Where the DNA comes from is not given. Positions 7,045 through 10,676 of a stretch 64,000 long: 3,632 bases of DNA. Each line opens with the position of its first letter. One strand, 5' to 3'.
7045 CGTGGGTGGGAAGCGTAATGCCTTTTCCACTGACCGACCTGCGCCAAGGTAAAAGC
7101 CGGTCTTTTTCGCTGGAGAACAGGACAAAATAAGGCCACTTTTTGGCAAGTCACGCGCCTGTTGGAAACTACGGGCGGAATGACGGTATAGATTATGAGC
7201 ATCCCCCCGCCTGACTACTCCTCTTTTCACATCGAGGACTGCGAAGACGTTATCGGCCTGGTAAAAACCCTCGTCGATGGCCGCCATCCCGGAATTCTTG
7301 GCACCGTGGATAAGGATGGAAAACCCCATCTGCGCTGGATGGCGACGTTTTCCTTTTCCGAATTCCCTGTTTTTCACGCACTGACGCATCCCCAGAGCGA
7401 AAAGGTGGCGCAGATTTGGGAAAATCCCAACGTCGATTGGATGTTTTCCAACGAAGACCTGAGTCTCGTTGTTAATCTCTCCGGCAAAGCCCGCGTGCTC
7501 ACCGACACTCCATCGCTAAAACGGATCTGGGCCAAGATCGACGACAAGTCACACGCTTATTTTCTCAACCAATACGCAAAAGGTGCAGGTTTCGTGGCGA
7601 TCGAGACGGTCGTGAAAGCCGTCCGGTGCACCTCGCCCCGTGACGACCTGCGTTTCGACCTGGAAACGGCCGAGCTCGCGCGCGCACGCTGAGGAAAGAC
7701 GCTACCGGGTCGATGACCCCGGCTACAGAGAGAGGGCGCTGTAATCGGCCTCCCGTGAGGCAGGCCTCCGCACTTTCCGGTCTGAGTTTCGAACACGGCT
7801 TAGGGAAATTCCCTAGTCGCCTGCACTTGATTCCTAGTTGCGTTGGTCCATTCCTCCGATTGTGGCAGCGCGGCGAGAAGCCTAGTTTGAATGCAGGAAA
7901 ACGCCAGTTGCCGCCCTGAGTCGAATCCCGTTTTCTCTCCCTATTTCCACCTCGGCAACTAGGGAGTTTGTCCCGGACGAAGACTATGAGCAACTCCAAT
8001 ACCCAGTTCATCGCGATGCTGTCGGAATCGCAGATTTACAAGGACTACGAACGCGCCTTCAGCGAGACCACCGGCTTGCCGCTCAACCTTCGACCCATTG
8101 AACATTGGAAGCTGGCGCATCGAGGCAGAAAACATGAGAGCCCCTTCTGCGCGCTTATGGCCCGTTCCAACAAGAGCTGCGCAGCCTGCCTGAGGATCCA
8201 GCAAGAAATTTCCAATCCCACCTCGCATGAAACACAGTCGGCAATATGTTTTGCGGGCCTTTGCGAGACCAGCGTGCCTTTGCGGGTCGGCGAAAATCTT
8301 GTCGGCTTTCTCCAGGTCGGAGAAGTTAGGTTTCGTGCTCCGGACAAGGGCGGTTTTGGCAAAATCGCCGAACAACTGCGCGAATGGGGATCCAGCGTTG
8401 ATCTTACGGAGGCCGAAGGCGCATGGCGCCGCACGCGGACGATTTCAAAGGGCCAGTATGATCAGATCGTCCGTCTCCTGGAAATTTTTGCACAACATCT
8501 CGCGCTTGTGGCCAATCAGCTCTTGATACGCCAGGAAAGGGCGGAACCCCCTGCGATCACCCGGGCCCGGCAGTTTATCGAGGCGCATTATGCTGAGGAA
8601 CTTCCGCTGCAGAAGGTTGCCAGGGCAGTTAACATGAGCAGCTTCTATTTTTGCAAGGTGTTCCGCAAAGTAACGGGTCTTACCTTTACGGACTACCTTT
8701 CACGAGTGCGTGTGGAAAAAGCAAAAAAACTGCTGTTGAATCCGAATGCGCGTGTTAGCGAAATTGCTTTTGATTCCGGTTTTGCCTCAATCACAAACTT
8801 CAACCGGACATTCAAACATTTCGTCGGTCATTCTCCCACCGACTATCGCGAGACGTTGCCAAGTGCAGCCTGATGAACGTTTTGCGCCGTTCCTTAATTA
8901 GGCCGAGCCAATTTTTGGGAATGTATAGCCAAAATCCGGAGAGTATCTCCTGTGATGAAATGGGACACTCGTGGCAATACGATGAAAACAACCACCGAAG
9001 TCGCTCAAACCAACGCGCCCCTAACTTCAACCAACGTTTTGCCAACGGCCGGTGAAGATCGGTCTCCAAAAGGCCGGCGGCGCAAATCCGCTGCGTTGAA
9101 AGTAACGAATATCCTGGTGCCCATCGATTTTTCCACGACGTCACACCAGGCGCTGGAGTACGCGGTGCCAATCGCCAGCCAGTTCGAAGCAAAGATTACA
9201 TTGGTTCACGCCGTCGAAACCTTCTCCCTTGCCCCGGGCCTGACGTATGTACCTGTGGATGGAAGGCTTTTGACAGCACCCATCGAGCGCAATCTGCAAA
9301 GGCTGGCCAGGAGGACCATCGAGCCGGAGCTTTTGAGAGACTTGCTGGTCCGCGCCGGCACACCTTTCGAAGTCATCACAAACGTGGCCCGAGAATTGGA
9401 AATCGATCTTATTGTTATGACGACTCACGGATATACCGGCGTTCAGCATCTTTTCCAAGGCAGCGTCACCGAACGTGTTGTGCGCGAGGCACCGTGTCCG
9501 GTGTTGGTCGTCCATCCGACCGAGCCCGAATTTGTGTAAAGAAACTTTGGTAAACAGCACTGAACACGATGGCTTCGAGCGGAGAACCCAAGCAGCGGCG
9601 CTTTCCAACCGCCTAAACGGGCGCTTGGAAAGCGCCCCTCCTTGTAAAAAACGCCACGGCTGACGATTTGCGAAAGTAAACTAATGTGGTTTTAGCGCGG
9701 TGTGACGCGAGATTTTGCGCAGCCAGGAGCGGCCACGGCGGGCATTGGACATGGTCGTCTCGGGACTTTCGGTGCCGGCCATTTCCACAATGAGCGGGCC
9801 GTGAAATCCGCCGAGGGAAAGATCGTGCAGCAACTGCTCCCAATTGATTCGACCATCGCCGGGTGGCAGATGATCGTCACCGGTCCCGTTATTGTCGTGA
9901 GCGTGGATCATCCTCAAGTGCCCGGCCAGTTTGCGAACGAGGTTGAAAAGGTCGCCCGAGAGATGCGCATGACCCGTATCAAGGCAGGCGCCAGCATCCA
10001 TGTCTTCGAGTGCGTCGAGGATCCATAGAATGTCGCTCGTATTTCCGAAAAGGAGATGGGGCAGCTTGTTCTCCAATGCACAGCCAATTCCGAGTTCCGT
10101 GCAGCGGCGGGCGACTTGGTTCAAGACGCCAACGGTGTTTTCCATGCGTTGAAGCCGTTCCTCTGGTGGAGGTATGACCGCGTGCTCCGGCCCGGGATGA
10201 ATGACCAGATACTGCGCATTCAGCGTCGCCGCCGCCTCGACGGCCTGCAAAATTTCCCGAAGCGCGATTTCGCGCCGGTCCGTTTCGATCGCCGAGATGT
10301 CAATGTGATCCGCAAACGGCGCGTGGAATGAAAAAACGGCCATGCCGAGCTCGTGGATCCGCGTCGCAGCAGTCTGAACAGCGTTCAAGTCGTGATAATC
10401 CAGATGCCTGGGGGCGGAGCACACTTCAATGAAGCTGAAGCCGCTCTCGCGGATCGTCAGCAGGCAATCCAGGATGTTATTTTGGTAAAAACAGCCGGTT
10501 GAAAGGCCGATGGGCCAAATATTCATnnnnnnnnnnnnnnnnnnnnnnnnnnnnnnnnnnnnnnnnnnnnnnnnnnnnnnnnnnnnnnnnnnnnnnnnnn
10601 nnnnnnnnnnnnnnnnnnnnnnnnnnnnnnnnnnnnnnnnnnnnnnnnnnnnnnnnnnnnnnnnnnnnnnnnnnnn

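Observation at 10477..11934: Chromosomal protein carrying the three AEP primase-polymerase catalytic motifs plus an unrecognised C-terminal half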

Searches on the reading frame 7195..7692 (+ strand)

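Call 60: search_protein_families(library=pfam, proteins=[window:7195-7692:+], max_evalue=0.001)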
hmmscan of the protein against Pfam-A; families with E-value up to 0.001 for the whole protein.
window:7195-7692:+ (165 aa): 2 families
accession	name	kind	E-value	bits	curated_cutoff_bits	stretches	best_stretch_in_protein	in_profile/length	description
PF01243.27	PNPOx_N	-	4.2e-13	50.2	28.1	1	23-144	5-117/120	Pyridoxamine 5'-phosphate oxidase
PF16242.11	Pyrid_ox_like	-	1.4e-09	38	28.8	1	23-115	6-98/149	Pyridoxamine 5'-phosphate oxidase like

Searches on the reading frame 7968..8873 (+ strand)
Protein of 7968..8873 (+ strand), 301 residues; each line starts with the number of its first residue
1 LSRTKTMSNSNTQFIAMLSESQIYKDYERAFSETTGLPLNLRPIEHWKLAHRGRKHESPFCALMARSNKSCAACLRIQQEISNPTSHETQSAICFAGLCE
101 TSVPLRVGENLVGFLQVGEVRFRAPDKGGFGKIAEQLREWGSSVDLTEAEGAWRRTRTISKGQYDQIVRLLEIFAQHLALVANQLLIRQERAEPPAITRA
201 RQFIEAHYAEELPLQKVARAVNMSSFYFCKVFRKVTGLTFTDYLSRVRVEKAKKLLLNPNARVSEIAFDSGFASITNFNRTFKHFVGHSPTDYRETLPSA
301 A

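Call 60: search_protein_families(library=pfam, proteins=[window:7968-8873:+], max_evalue=0.001)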
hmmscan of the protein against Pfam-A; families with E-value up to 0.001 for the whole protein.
window:7968-8873:+ (301 aa): 3 families
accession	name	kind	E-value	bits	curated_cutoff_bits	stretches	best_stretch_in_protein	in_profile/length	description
PF12833.13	HTH_18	-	1.9e-25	89.4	33.6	1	218-295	2-79/80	Helix-turn-helix domain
PF00165.29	HTH_AraC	-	9.6e-19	67.5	26.6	2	204-244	1-41/42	Bacterial regulatory helix-turn-helix proteins, AraC family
PF10114.15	PocR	-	2.4e-18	66.9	23.9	1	26-179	10-158/162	Sensory domain found in PocR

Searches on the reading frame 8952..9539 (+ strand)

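Call 60: search_protein_families(library=pfam, proteins=[window:8952-9539:+], max_evalue=0.001)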
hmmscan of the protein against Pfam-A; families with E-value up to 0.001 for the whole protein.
window:8952-9539:+ (195 aa): 1 family
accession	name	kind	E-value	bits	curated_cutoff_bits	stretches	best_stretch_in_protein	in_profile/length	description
PF00582.32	Usp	-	1.8e-33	116.5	24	1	52-188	3-141/141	Universal stress protein family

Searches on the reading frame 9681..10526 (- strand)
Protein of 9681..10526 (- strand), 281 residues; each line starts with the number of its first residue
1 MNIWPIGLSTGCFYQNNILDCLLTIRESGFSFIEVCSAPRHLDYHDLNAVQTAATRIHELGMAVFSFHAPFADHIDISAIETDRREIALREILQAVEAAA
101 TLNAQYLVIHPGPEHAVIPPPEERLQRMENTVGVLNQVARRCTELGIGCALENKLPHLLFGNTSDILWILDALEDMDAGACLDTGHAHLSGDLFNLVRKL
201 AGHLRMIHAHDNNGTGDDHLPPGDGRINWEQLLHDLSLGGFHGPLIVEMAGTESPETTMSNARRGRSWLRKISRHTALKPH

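Call 16: search_solved_structures(query=window:9684-10526:-, max_evalue=1, show_alignments=2)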
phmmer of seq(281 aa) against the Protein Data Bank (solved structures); distinct sequences matched with E-value up to 1: 22.
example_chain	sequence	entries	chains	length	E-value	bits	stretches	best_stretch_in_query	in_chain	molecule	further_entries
3wqo_A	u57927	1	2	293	3.2e-20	75.7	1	6-249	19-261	Uncharacterized protein MJ1311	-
3ayt_A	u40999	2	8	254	3.8e-08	36.1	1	65-227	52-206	Putative uncharacterized protein TTHB071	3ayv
8yeb_A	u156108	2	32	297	3.9e-07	32.7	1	10-251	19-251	Ketose 3-epimerase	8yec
4pgl_A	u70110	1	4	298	2.5e-05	26.8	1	113-248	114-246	D-tagatose 3-epimerase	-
4q7i_A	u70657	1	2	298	3.7e-05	26.3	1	112-248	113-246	D-tagatose 3-epimerase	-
5zhz_A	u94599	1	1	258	3.9e-05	26.2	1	67-250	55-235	Probable endonuclease 4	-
3u0h_A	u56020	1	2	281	5.5e-05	25.7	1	126-272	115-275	Xylose isomerase domain protein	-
4pfh_A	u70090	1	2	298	8.4e-05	25.1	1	113-248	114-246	D-tagatose 3-epimerase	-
2ou4_A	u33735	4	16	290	0.00012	24.6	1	128-248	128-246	D-tagatose 3-epimerase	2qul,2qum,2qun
4xsl_A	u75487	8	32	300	0.00012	24.6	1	128-248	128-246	D-tagatose 3-epimerase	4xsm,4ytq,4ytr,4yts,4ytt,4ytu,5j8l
7dz5_A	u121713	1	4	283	0.00049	22.6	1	84-257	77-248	D-tagatose 3-epimerase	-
7dz2_A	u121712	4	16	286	0.0005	22.6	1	84-257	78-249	D-tagatose 3-epimerase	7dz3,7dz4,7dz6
3cqh_A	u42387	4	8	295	0.00061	22.3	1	200-270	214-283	L-ribulose-5-phosphate 3-epimerase ulaE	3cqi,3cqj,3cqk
1k77_A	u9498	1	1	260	0.00087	21.8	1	74-243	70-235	Hypothetical protein ygbM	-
3vnk_A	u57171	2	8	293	0.0022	20.5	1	26-249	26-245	Xylose isomerase domain protein TIM barrel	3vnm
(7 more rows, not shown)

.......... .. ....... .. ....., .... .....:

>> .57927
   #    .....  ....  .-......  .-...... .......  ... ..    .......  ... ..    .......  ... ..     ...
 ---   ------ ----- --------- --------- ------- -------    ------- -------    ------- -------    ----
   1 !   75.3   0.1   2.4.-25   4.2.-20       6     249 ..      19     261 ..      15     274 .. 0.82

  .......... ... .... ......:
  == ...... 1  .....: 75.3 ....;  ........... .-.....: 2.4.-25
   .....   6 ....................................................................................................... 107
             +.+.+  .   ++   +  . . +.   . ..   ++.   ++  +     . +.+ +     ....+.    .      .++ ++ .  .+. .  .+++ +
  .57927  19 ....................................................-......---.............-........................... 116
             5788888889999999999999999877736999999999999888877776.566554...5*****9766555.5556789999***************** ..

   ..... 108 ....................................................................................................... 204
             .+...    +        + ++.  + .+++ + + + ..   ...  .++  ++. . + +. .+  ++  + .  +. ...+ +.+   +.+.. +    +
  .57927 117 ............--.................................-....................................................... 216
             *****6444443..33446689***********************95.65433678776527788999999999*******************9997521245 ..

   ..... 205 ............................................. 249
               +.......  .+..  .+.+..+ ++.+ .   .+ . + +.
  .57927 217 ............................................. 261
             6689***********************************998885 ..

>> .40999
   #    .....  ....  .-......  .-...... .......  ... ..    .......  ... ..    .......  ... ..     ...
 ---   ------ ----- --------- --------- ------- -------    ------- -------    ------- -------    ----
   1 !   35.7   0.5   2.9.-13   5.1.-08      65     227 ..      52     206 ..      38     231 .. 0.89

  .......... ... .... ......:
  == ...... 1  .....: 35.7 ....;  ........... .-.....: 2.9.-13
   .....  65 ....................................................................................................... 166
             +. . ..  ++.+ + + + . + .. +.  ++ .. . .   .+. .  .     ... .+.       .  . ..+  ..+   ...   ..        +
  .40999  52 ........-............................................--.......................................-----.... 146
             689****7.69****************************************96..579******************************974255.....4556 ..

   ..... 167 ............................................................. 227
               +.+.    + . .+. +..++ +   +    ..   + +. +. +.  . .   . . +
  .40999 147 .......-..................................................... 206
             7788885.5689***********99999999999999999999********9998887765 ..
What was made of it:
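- On Endonuclease IV (Nfo) family, for the partner gene: The partner is a distinct PF01261 subfamily nearer to MJ1311 and TTHB071 (call 16).
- Closest known: Endonuclease IV. Same: The nearest solved relatives are MJ1311 (E = 3e-20) and TTHB071 (E = 4e-8), then M. tuberculosis Endo IV (E = 4e-5) (call 16).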

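Call 17: search_protein_families(library=ncbifam, proteins=[window:9684-10526:-], max_evalue=1)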
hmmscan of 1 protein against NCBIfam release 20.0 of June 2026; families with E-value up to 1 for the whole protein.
seq(281 aa): 15 families
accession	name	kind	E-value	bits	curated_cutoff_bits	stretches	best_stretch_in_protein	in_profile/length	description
NF007360.0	PRK09856.1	equivalog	1.1e-13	51.4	305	1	6-252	3-251/276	fructoselysine 3-epimerase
NF041277.1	coba_remo_CbiR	equivalog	3.2e-13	49.8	105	1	65-248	62-233/249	cobamide remodeling phosphodiesterase CbiR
NF002198.0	PRK01060.1-3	equivalog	4.1e-09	36.4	244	1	52-250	43-237/253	deoxyribonuclease IV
TIGR03234.1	OH-pyruv-isom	equivalog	1.5e-06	27.8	353.45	1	13-253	11-244/254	hydroxypyruvate isomerase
TIGR04379.1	myo_inos_iolE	equivalog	3.4e-06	26.8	290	2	113-211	113-211/290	myo-inosose-2 dehydratase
TIGR00587.1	nfo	subfamily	9.2e-06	25.1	129.65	1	67-192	68-187/279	deoxyribonuclease IV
NF041099.2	keto_glucon_epim_IolO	equivalog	7.4e-05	22.2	300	1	17-272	22-267/269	5-keto-L-gluconate epimerase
NF002196.0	PRK01060.1-1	equivalog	0.00021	20.7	333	1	51-198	52-192/297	deoxyribonuclease IV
NF009688.0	PRK13209.1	subfamily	0.00032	19.8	317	1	202-271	207-275/286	L-ribulose-5-phosphate 3-epimerase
NF043033.1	OxoTetrIsom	equivalog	0.00042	20.1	325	1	55-248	49-236/251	2-oxo-tetronate isomerase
NF051856.1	PsicseEpim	equivalog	0.00092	19.1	300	1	76-248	73-244/287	D-psicose 3-epimerase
NF009689.0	PRK13210.1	subfamily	0.0038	16.4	200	1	219-276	226-282/286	L-ribulose-5-phosphate 3-epimerase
NF002199.0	PRK01060.1-4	equivalog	0.07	12.2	315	1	75-191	74-187/282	deoxyribonuclease IV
TIGR02631.1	xylA_Arthro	equivalog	0.071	12.1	447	1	77-176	102-207/382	xylose isomerase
TIGR00542.1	hxl6Piso_put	equivalog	0.084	12.2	272.15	1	201-271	201-270/279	L-ribulose-5-phosphate 3-epimerase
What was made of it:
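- On Endonuclease IV (Nfo) family, for the partner gene: NF002198 scores 36.4 bits against 244, and TIGR00587 scores 25.1 against 129.65 (call 17).
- Closest known: Endonuclease IV. Different: The partner scores far below the curated cutoffs for nfo (36 bits against 244; 25 against 130) and for CbiR (50 against 105) (call 17).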

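Call 60: search_protein_families(library=pfam, proteins=[window:9681-10526:-], max_evalue=0.001)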
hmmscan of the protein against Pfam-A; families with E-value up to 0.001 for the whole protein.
window:9681-10526:- (281 aa): 1 family
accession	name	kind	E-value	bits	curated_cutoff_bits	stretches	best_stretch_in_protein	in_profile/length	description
PF01261.30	AP_endonuc_2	-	2.2e-35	123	31.1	1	25-271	4-248/249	Xylose isomerase-like TIM barrel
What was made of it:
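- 9681..10526 (-): Partner gene: a 281-aa PF01261 TIM barrel with a complete Endo IV-type nine-residue metal site. Pfam E = 2.2e-35 (call 60).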
